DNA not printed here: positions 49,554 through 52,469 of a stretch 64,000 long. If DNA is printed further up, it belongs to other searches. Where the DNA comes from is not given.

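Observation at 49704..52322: RadC-like JAB/MPN domain fused to a DinG/Rad3 Fe-S helicase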

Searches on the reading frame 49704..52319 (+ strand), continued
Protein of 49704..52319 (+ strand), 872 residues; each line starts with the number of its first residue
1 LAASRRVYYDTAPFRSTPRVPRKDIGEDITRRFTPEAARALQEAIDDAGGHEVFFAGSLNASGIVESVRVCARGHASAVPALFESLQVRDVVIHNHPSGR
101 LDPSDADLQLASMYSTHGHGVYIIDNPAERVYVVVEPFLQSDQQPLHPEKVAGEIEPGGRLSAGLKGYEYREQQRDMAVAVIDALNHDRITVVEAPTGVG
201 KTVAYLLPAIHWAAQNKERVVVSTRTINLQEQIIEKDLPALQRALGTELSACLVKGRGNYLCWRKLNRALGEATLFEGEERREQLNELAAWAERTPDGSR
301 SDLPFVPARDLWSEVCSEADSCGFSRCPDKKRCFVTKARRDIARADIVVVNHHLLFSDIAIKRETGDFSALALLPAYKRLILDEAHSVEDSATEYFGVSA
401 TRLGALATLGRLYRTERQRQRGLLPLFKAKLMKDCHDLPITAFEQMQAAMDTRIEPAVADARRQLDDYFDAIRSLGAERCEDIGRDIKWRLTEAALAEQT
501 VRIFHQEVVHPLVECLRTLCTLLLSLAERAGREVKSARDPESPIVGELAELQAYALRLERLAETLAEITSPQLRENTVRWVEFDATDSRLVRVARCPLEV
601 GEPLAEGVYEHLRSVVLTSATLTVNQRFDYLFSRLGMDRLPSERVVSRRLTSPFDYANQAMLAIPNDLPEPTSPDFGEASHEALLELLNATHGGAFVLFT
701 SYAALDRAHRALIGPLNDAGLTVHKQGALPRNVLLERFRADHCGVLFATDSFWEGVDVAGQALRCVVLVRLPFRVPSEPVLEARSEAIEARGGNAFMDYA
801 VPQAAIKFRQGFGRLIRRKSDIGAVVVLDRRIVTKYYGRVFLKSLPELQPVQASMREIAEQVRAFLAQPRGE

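Call 15: find_encoding_contigs(protein=P0007, flank=6000, max_places=2)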
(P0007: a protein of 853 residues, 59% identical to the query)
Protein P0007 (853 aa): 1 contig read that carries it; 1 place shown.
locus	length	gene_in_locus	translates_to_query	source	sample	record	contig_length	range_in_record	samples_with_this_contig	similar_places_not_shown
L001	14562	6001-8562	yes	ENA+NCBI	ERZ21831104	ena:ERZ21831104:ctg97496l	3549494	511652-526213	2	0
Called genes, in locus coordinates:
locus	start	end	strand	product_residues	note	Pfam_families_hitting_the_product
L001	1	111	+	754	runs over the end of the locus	PF13231:PMT_2, PF13431:TPR_17 (faint), PF13176:TPR_7 (faint), PF13424:TPR_12 (faint), PF12895:ANAPC3, PF23914:TPR_CcmH_CycH, PF00515:TPR_1 (weak), PF14559:TPR_19 (weak), +8 more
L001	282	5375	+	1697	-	-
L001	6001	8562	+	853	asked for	PF00270:DEAD (weak), PF04851:ResIII (faint), PF13307:Helicase_C_2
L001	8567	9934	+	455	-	PF00342:PGI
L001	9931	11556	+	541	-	-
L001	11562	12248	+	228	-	PF07638:Sigma70_ECF, PF08281:Sigma70_r4_2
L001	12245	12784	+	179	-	-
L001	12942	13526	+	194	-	PF00376:MerR (weak), PF12728:HTH_17, PF13411:MerR_1 (faint), PF00072:Response_reg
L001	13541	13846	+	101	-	-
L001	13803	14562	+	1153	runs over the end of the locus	PF00672:HAMP, PF00989:PAS, PF13426:PAS_9, PF01590:GAF, PF13185:GAF_2, PF00512:HisKA, PF02518:HATPase_c, PF00072:Response_reg, +1 more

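Call 16: find_encoding_contigs(protein=P0110, flank=6000, max_places=2)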
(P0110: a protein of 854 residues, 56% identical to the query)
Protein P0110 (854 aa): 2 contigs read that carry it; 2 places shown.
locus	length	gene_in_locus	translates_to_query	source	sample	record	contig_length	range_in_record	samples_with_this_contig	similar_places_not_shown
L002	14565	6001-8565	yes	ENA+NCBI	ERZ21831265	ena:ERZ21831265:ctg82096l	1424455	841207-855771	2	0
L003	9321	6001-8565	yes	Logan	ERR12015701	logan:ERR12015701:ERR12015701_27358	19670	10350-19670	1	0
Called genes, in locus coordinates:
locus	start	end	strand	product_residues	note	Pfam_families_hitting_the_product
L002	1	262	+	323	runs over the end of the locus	PF03793:PASTA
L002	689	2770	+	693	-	PF00089:Trypsin, PF13365:Trypsin_2, PF00595:PDZ (weak), PF00595:PDZ, PF13180:PDZ_2 (weak), PF17820:PDZ_6 (weak), PF13180:PDZ_2, PF17820:PDZ_6 (weak), +2 more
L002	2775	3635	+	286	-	-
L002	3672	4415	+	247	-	PF00106:adh_short, PF08659:KR, PF13561:adh_short_C2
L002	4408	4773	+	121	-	PF02152:FolB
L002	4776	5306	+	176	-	PF01288:HPPK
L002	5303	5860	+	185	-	PF01227:GTP_cyclohydroI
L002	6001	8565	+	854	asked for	PF00270:DEAD (weak), PF04851:ResIII (faint), PF13307:Helicase_C_2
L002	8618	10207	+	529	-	-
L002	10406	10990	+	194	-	PF00376:MerR (weak), PF12728:HTH_17, PF13411:MerR_1 (weak), PF00072:Response_reg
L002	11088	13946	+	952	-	PF00672:HAMP, PF00989:PAS, PF08448:PAS_4, PF13426:PAS_9, PF01590:GAF, PF13185:GAF_2, PF00512:HisKA, PF02518:HATPase_c, +1 more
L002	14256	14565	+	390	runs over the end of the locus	PF00248:Aldo_ket_red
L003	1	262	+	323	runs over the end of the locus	PF03793:PASTA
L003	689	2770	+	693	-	PF00089:Trypsin, PF13365:Trypsin_2, PF00595:PDZ (weak), PF00595:PDZ, PF13180:PDZ_2 (weak), PF17820:PDZ_6 (weak), PF13180:PDZ_2, PF17820:PDZ_6 (weak), +2 more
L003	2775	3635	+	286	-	-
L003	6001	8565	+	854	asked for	PF00270:DEAD (weak), PF04851:ResIII (faint), PF13307:Helicase_C_2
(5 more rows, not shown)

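Call 17: find_encoding_contigs(protein=P0026, flank=6000, max_places=2)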
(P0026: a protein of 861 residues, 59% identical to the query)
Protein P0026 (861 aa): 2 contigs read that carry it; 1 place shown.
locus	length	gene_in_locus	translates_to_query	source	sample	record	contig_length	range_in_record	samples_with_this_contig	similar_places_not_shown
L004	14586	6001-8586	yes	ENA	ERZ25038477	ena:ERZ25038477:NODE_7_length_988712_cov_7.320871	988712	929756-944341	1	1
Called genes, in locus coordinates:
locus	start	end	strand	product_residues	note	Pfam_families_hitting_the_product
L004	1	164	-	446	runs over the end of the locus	PF02811:PHP (faint)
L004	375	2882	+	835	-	PF17167:Glyco_hydro_94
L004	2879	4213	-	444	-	PF00884:Sulfatase, PF01663:Phosphodiest (weak), PF16347:SGSH_C (weak), PF14707:Sulfatase_C (faint)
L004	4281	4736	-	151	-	-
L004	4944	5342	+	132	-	PF12728:HTH_17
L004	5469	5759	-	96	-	PF03992:ABM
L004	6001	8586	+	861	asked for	PF04002:RadC (faint), PF00270:DEAD (weak), PF04851:ResIII (faint), PF13307:Helicase_C_2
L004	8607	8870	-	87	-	PF05016:ParE_toxin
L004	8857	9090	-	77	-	PF22180:RH3_dom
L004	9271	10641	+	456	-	PF00342:PGI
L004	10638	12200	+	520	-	-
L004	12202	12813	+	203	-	PF08281:Sigma70_r4_2, PF04545:Sigma70_r4 (weak)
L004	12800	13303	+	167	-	PF13490:zf-HC2 (faint)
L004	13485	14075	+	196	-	PF00376:MerR (weak), PF12728:HTH_17, PF13411:MerR_1 (faint), PF00072:Response_reg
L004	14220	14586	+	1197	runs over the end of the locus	PF00672:HAMP, PF00989:PAS, PF13188:PAS_8, PF13426:PAS_9, PF01590:GAF, PF13185:GAF_2, PF00512:HisKA, PF02518:HATPase_c, +3 more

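Call 53: search_protein_families(library=padloc, proteins=[window:49761-52319:+], max_evalue=0.001)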
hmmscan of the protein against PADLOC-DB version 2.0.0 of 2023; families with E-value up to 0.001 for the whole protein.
window:49761-52319:+ (853 aa): 13 families
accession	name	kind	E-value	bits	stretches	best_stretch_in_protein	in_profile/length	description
PDLC01439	typeIV_DinG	-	5.5e-130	432.7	1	144-841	9-571/575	CAS-IV-A; associated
PDLC01729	typeIV_DinG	-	1.1e-54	184.3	1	147-813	16-617/666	Csf4_0_IVA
PDLC01730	typeIV_DinG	-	2.8e-29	100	2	151-256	121-225/802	Csf4_1_IVA1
PDLC01321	typeIV_DinG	-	4.5e-21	73.3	2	160-374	7-202/559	CAS-IV-A; associated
PDLC01007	typeIV_DinG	-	1.1e-17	61.9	2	160-253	7-101/676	CRISPR type AFERR-associated DEAD/DEAH-box helicase Csf4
PDLC01731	typeIV_DinG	-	1.5e-15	55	1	650-808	341-485/526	Csf4_2_IVA1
PDLC01732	typeIV_DinG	-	1.2e-08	32.2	1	705-812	487-590/648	Csf4_3_IVE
PDLC04986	PDC-S28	-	5e-08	29.7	0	734-819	399-476/831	-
PDLC02422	PprDinG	-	5.2e-05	19.6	1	283-503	290-490/930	-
PDLC02864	DpdF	-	0.00015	18.7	0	158-205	26-70/610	DpdF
PDLC01710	Cas3a1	-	0.00047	16.7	0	147-214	197-266/745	Cas3_1_CAS-I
PDLC04987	PDC-S28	-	0.00053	16.4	0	716-830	380-485/846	-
PDLC01252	Cas3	-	0.00081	16.9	0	171-202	1-33/324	CAS-I; effector_G3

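Call 55: predict_structure(alignment_id=A1)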
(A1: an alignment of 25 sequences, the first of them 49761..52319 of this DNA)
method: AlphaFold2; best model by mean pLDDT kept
length: 853 residues; sequences in the alignment: 25
mean_pLDDT: 83.2   pTM: 0.76
mean pLDDT of the five models: 83.2, 82.8, 82.6, 81.1, 79.3
residues with pLDDT >= 90: 265; 70-90: 480; 50-70: 92; < 50: 16
segments of 3 or more residues with pLDDT < 50: 1-3
pLDDT, mean of each block of 10 residues (from residue 1): 65 91 88 85 83 65 60 81 66 61 87 75 80 87 80 91 94 88 91 86 86 87 86 77 83 69 86 83 73 74 53 72 81 87 67 70 91 85 87 81 86 85 91 94 95 90 70 90 94 96 93 80 71 84 90 86 86 89 87 91 85 89 92 87 92 89 94 90 89 94 90 81 89 64 79 77 85 85 83 75 88 87 86 93 89 58
secondary structure, 60 per line:
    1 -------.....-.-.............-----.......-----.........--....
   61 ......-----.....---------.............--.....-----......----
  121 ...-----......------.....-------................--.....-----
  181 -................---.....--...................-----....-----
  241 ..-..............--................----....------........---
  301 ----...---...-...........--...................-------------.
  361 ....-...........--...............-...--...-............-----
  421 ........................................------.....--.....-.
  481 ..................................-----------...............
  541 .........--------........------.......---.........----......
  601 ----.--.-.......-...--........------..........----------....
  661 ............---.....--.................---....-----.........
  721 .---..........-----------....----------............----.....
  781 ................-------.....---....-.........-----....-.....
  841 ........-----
elements in order (helices of 4 or more, strands of 3 or more residues): H16-28 E34-40 E46-54 H57-66 E72-76 H86-98 E101-105 E111-116 H129-134 H141-145 H153-168 E171-175 H182-197 E201-205 H208-226 E232-235 H244-257 H260-275 H290-296 H315-325 E328-332 H333-346 E360-364 H366-376 E379-382 H383-393 E395-397 E400-402 H404-415 H421-460 E467-471 H474-478 H480-514 H526-549 E558-565 E572-578 H582-590 E595-600 H610-616 E626-630 H637-640 E641-646 H657-672 E676-680 H683-699 E703-706 H712-721 E725-730 H731-734 E746-749 H760-771 H776-796 E804-808 H812-815 H817-825 E831-834 H836-848

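Call 58: fold_search(model_id=the predicted structure, library=pdb)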
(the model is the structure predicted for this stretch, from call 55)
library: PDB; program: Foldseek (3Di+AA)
matches with E <= 10: 1220; with E <= 0.001: 260
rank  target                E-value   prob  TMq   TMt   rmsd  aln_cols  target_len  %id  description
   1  6fwr_A                2.7e-38  1.00  0.59  0.71   7.0       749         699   25  Structure of DinG in complex with ssDNA (released 2018-12-19)
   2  6fws_B                1.1e-36  1.00  0.57  0.69   6.6       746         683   24  Structure of DinG in complex with ssDNA and ADPBeF (released 2018-12-19)
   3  6fws_A                5.4e-36  1.00  0.56  0.68   7.2       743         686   25  Structure of DinG in complex with ssDNA and ADPBeF (released 2018-12-19)
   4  9ii8_A                2.3e-31  1.00  0.57  0.55   7.2       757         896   19  Crystal structure of Staphylococcus aureus DinG protein in complex with ssDNA (released 2025-06-25)
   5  8zef_A                1.9e-29  1.00  0.56  0.54   7.6       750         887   19  Crystal structure of Staphylococcus aureus DinG protein in complex with ssDNA and Ca2+ (released 2025-05-21)
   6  9p55                  1.7e-24  1.00  0.50  0.66  10.6       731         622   18  Structure of DNA-free long form XPD from Thermoplasma acidophilum (released 2026-01-21)
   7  9kqh_A                9.1e-24  1.00  0.47  0.54  14.6       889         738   14  Crystal structure of Finegoldia magna DinG in complex with ssDNA and ADPNP (released 2025-12-03)
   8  4a15_A                2.5e-22  1.00  0.48  0.65  10.2       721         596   17  Crystal structure of an XPD DNA complex (released 2012-02-01)
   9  5h8w_A                6.2e-22  1.00  0.47  0.64  10.2       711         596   18  XPD mechanism (released 2016-01-13)
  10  8e2w                  1.2e-21  1.00  0.48  0.64   8.3       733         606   19  Structure of CRISPR-Associated DinG (released 2023-06-21)
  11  7xex_C                2.0e-21  1.00  0.46  0.62   8.9       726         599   18  Crystal strucutre of apoCasDinG (released 2023-07-26)
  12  7k01_0                3.8e-21  1.00  0.49  0.54  10.3       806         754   16  Structure of TFIIH in TFIIH/Rad4-Rad23-Rad33 DNA opening complex (released 2021-07-28)
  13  7xex_A                4.3e-21  1.00  0.48  0.67   7.4       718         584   19  Crystal strucutre of apoCasDinG (released 2023-07-26)
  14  7o4i_0                4.8e-21  1.00  0.47  0.52  10.7       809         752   16  Yeast RNA polymerase II transcription pre-initiation complex with initial transcription bubble (released 2021-06-16)
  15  7xf0_A                7.1e-21  1.00  0.48  0.66   7.5       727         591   18  Crystal strucutre of CasDinG in complex with ATP (released 2023-07-26)
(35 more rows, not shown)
